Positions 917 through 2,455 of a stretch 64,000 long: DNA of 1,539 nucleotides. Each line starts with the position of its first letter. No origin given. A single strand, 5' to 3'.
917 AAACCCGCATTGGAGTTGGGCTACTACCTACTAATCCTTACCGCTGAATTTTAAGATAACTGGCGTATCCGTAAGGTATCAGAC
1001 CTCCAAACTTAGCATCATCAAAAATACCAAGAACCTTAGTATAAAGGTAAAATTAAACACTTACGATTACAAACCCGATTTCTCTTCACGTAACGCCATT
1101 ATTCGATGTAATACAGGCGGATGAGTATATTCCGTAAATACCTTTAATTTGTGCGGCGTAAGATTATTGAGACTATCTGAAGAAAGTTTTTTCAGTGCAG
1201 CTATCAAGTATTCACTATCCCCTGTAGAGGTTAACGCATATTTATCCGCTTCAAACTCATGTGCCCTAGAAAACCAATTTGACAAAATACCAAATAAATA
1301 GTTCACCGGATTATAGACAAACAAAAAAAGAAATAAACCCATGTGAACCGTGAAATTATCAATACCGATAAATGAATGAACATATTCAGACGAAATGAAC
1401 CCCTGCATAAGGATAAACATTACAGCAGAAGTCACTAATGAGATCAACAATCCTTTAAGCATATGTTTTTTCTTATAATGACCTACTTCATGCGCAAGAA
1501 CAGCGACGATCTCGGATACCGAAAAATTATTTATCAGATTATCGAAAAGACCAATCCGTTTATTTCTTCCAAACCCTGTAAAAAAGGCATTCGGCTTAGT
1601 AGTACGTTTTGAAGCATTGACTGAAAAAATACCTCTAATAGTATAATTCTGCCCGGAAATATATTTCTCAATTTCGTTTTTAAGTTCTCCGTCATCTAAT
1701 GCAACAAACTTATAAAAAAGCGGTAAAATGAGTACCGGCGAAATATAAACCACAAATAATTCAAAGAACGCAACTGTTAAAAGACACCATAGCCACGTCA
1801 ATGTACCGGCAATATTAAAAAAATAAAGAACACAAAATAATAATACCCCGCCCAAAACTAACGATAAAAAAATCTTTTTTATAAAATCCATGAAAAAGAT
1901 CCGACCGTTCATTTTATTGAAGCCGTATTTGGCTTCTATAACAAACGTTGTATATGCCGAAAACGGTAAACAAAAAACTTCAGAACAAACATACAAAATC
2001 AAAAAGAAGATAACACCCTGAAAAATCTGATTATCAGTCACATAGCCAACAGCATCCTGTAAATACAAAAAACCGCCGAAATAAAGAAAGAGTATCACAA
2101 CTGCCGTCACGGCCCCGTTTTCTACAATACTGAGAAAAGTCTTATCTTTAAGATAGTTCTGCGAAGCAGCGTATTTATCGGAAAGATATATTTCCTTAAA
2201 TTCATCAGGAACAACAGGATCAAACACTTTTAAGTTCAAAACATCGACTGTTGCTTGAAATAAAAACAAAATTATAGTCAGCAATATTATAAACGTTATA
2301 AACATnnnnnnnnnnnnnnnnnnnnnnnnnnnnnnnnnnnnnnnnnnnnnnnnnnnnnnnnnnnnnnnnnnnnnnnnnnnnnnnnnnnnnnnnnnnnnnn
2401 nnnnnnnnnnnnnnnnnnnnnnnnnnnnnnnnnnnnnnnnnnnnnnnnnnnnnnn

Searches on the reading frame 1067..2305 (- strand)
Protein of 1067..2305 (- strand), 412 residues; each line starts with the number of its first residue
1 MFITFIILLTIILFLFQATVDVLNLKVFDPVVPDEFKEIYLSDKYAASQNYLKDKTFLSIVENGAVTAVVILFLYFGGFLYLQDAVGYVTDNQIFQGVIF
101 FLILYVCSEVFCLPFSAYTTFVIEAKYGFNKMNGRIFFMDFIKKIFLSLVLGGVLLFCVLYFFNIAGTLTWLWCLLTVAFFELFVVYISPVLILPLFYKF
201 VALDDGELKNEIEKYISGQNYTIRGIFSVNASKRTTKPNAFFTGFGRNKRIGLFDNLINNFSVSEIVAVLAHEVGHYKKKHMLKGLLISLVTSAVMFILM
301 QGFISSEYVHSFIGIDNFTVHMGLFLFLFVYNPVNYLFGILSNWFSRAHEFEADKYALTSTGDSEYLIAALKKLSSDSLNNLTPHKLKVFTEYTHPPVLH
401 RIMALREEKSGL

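Call 3: search_protein_families(library=pfam, proteins=[window:1067-2305:-], max_evalue=1)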
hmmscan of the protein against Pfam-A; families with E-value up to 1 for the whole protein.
window:1067-2305:- (412 aa): 6 families
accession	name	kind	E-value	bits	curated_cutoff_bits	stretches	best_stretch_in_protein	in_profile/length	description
PF16491.10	Peptidase_M48_N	-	1.6e-47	162.1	27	1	27-199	7-179/179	CAAX prenyl protease N-terminal, five membrane helices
PF01435.24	Peptidase_M48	-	1.3e-36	126.6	20.3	1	204-408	3-185/186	Peptidase family M48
PF10263.15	SprT-like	-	0.081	13.2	25.6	1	238-278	40-73/108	SprT-like family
PF10026.15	DUF2268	-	0.081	12.9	23.6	1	210-277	10-76/195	Predicted Zn-dependent protease (DUF2268)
PF05569.17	Peptidase_M56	-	0.096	12.3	31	1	167-292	100-219/296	BlaR1 peptidase M56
PF20152.4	DUF6534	-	0.36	12.4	28.2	1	50-108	24-70/80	Family of unknown function (DUF6534)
